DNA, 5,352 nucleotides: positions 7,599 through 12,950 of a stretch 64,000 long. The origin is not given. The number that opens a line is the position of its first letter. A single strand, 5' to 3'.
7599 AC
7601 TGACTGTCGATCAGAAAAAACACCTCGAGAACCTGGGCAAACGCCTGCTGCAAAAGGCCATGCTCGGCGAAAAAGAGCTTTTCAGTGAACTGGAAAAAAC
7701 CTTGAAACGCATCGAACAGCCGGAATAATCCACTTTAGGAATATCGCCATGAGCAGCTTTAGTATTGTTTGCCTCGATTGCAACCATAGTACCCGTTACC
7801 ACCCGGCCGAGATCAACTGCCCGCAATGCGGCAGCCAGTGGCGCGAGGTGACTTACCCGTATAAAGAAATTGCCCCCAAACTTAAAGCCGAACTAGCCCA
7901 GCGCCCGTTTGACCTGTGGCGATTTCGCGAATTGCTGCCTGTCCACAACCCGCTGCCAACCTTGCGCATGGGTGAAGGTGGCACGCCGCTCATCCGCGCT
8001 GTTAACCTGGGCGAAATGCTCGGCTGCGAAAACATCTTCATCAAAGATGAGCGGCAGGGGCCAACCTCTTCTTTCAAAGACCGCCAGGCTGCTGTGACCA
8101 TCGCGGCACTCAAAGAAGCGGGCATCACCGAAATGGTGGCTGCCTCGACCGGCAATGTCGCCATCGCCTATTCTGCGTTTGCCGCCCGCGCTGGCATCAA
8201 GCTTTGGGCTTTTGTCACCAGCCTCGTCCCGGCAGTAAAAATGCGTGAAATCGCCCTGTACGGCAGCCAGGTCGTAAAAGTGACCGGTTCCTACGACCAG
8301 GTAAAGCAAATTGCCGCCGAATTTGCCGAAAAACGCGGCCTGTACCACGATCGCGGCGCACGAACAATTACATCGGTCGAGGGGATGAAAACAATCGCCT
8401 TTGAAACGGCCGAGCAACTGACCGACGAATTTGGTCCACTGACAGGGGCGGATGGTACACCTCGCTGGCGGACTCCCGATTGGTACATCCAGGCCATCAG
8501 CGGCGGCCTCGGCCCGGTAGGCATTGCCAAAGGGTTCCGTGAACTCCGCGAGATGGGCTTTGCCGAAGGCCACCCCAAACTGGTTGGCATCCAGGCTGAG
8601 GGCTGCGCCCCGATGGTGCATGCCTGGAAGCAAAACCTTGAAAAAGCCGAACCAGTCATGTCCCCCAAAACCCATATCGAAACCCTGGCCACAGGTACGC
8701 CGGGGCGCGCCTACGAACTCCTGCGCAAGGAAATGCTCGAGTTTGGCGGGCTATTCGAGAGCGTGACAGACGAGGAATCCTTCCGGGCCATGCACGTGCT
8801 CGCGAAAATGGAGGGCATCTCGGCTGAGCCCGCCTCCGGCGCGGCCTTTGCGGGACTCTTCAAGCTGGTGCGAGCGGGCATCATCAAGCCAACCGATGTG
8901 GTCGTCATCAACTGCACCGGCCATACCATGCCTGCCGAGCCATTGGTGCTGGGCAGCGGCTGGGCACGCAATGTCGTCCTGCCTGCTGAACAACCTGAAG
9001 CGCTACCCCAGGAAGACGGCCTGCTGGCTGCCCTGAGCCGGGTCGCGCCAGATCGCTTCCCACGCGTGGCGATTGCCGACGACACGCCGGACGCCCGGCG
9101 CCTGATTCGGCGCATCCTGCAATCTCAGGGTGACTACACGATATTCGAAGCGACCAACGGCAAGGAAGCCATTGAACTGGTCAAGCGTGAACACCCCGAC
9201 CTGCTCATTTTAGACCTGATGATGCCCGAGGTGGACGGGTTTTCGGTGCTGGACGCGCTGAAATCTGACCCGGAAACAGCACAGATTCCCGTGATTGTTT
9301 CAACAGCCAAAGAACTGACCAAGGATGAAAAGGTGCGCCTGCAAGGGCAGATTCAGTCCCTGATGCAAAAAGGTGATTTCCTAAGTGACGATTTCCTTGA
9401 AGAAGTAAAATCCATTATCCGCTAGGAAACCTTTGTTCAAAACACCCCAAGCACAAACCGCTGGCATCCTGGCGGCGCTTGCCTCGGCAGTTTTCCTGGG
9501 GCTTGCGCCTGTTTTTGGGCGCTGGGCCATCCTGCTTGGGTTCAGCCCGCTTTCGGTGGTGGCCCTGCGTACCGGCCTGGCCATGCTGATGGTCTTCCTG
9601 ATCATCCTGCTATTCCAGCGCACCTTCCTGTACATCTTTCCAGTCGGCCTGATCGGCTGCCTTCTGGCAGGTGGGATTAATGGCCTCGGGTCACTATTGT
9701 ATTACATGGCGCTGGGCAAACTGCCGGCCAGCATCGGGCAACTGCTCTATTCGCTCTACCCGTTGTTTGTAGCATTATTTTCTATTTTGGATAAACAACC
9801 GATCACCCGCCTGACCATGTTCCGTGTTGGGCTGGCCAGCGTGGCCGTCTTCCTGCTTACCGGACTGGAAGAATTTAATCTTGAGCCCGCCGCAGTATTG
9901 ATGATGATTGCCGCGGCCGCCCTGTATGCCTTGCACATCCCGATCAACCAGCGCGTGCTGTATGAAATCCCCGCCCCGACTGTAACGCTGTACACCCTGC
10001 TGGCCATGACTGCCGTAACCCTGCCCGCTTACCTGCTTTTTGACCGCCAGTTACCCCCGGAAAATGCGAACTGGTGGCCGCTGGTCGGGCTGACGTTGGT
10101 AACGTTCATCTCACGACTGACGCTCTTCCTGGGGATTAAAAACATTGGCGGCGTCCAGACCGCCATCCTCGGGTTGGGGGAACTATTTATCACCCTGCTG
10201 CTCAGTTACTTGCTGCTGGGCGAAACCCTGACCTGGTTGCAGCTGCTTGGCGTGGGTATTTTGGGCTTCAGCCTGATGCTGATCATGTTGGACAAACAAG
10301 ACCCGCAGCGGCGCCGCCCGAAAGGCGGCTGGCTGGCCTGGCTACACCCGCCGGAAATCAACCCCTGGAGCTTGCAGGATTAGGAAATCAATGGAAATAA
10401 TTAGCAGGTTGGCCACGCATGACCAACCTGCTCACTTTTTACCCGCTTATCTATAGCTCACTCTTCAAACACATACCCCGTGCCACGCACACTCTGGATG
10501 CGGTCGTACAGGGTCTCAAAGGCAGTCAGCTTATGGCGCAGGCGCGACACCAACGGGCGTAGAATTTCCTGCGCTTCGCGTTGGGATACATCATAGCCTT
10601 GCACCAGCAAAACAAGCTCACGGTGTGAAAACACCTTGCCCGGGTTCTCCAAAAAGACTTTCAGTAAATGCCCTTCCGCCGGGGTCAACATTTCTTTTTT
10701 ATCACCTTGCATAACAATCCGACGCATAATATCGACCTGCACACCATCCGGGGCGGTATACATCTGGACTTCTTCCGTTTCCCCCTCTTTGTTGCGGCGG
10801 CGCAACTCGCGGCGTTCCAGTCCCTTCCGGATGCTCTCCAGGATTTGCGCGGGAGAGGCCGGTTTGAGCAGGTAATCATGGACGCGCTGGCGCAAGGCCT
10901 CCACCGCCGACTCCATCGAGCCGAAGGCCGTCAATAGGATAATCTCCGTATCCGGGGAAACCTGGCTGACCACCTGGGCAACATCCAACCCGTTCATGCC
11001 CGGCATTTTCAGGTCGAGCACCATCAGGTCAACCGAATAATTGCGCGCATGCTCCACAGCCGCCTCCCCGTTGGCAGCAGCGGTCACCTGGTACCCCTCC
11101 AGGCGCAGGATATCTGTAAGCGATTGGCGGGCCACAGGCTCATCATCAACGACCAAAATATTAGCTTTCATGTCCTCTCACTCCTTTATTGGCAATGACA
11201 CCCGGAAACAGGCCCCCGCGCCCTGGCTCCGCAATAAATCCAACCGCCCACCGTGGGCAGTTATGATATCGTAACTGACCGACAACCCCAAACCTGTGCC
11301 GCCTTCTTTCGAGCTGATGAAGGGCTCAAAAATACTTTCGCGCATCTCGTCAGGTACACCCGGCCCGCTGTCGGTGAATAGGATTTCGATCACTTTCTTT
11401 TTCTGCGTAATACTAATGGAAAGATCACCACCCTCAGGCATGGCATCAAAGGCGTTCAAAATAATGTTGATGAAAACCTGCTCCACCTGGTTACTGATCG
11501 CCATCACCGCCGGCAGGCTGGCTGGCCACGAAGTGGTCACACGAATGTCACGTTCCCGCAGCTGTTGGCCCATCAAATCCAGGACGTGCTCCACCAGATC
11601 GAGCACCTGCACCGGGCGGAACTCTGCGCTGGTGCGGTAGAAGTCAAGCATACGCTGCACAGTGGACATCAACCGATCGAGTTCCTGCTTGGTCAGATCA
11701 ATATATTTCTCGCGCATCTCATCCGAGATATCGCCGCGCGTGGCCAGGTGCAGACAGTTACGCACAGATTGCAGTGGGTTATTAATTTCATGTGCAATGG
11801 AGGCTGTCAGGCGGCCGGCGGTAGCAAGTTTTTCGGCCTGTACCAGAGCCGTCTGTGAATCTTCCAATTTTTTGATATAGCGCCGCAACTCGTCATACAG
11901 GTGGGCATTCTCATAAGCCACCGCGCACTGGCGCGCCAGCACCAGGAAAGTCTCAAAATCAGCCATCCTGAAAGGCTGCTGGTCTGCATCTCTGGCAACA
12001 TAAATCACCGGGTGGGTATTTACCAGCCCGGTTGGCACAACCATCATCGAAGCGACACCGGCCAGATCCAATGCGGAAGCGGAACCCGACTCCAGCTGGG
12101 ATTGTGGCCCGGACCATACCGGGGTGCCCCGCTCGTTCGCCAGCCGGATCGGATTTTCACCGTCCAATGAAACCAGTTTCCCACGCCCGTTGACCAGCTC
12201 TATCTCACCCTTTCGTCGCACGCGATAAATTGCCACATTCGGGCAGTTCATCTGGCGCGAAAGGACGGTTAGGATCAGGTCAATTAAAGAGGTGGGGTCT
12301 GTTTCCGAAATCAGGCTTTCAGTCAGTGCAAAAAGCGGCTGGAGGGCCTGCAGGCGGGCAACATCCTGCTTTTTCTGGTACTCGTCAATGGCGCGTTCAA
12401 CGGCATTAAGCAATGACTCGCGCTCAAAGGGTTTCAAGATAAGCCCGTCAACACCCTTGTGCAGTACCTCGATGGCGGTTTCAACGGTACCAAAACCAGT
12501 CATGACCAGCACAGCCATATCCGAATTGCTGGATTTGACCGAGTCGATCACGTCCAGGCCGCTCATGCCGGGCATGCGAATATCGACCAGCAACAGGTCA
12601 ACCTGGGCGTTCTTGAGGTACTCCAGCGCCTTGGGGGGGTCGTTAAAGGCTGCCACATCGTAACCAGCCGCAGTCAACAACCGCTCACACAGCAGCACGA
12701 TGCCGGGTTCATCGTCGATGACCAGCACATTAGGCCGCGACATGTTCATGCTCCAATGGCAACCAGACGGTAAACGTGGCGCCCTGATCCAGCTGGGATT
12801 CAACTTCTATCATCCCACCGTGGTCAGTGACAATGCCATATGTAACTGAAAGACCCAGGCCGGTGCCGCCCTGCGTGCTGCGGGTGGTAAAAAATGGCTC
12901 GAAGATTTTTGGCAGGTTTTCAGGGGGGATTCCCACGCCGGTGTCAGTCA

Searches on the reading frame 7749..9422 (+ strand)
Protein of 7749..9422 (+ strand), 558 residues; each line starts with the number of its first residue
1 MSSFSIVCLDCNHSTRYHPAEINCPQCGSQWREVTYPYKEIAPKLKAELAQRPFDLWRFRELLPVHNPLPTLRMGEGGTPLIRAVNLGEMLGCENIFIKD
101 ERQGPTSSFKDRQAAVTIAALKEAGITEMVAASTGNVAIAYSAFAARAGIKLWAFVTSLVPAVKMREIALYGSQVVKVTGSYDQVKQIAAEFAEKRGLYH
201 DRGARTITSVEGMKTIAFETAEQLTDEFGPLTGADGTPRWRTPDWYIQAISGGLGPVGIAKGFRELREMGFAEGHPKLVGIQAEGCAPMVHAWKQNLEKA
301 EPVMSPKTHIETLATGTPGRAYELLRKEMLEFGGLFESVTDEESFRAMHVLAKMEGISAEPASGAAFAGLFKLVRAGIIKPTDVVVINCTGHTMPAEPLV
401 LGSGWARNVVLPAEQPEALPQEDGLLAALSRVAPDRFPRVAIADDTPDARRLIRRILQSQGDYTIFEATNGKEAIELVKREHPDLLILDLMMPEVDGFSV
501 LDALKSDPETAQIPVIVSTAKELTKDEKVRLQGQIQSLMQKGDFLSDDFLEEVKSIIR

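Call 3: search_protein_families(library=pfam, proteins=[window:7749-9422:+], max_evalue=0.01)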
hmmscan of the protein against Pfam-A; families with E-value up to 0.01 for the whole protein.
window:7749-9422:+ (558 aa): 2 families
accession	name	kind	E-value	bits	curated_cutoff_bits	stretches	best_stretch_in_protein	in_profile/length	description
PF00291.31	PALP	-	6.8e-67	226.3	35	1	73-390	2-294/295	Pyridoxal-phosphate dependent enzyme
PF00072.30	Response_reg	-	1.3e-20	74.1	30.2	1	440-541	1-99/111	Response regulator receiver domain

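Call 59: search_protein_families(library=ncbifam, proteins=[window:7749-9422:+], max_evalue=0.00001)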
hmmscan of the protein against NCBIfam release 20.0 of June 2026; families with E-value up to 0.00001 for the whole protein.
window:7749-9422:+ (558 aa): 100 families (the best 25 are shown)
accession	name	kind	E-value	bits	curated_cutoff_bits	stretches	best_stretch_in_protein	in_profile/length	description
NF006050.0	PRK08197.1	equivalog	1.4e-75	254.6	303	1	7-393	10-381/406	threonine synthase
NF004170.0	PRK05638.1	equivalog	9.2e-53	179.3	421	1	6-394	2-356/442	threonine synthase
TIGR00260.1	thrC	equivalog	2.5e-43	148.6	167.1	1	57-393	2-335/340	threonine synthase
NF006205.0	PRK08329.1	equivalog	3.4e-38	131.5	358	1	21-394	16-344/347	threonine synthase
NF004996.0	PRK06381.1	equivalog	2.1e-36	125.6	266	1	77-391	14-316/319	threonine synthase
NF005035.0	PRK06450.1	equivalog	8.5e-34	116.9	301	1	5-373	3-321/338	threonine synthase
TIGR03844.1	cysteate_syn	equivalog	2.2e-31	109.1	324.9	1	5-392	2-378/398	cysteate synthase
NF007135.0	PRK09581.1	equivalog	1.1e-20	74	474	1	439-530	4-93/457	PleD family two-component system response regulator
NF005292.0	PRK06815.1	equivalog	5.1e-17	61.9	371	1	73-226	16-169/320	threonine/serine dehydratase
NF006390.0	PRK08639.1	equivalog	1.4e-16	60.5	421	1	79-387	26-309/418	threonine ammonia-lyase IlvA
NF005680.0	PRK07476.1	equivalog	3.6e-16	59.1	413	1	79-226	24-171/326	hydroxyectoine utilization dehydratase EutB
TIGR01127.1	ilvA_1Cterm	equivalog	4.6e-16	58.8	378.75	1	79-226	1-148/380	threonine ammonia-lyase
NF006094.0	PRK08246.1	subfamily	8.6e-16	58.2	331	1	80-371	25-283/310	serine/threonine dehydratase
TIGR02154.1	PhoB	equivalog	2.7e-15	56.3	296.2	1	439-528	4-92/226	phosphate regulon transcriptional regulator PhoB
NF045944.1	ResRegRpaBCyano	equivalog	2.8e-15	56.3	330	1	442-532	2-88/229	response regulator transcription factor RpaB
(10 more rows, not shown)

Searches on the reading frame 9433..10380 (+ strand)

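Call 40: search_protein_families(library=pfam, proteins=[window:9433-10380:+], max_evalue=0.00001)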
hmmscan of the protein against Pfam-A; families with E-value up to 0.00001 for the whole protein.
window:9433-10380:+ (316 aa): 1 family
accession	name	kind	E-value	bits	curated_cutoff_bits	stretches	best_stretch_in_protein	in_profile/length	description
PF00892.27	EamA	-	2.4e-27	96.3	28.2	2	154-285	3-134/135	EamA-like transporter family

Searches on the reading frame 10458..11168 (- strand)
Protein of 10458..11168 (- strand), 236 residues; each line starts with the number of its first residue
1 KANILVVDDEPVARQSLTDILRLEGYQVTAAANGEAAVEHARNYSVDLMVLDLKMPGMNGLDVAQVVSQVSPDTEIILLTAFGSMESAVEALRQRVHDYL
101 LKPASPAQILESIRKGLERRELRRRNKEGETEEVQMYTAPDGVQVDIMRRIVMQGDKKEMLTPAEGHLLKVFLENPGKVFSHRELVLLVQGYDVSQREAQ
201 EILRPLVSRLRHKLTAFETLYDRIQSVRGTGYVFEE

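Call 40: search_protein_families(library=pfam, proteins=[window:10458-11168:-], max_evalue=0.00001)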
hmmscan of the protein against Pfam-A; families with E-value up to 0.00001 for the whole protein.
window:10458-11168:- (236 aa): 2 families
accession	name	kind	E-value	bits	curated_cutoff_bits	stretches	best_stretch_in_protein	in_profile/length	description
PF00072.30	Response_reg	-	7.1e-31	107.1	30.2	1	4-113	1-110/111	Response regulator receiver domain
PF00486.34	Trans_reg_C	-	3.4e-14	53.1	26.2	1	160-234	5-77/77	Transcriptional regulatory protein, C terminal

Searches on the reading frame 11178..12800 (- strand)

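Call 40: search_protein_families(library=pfam, proteins=[window:11178-12800:-], max_evalue=0.00001)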
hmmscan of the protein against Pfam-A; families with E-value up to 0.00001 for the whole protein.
window:11178-12800:- (540 aa): 3 families
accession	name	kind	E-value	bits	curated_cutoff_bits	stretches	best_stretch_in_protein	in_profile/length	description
PF00072.30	Response_reg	-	3.7e-28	98.3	30.2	1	25-135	1-111/111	Response regulator receiver domain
PF02518.31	HATPase_c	-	2e-22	80.2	26.4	1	437-539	4-110/111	Histidine kinase-, DNA gyrase B-, and HSP90-like ATPase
PF00512.31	HisKA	-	2.2e-11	44.1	26.9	1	329-391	3-64/66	His Kinase A (phospho-acceptor) domain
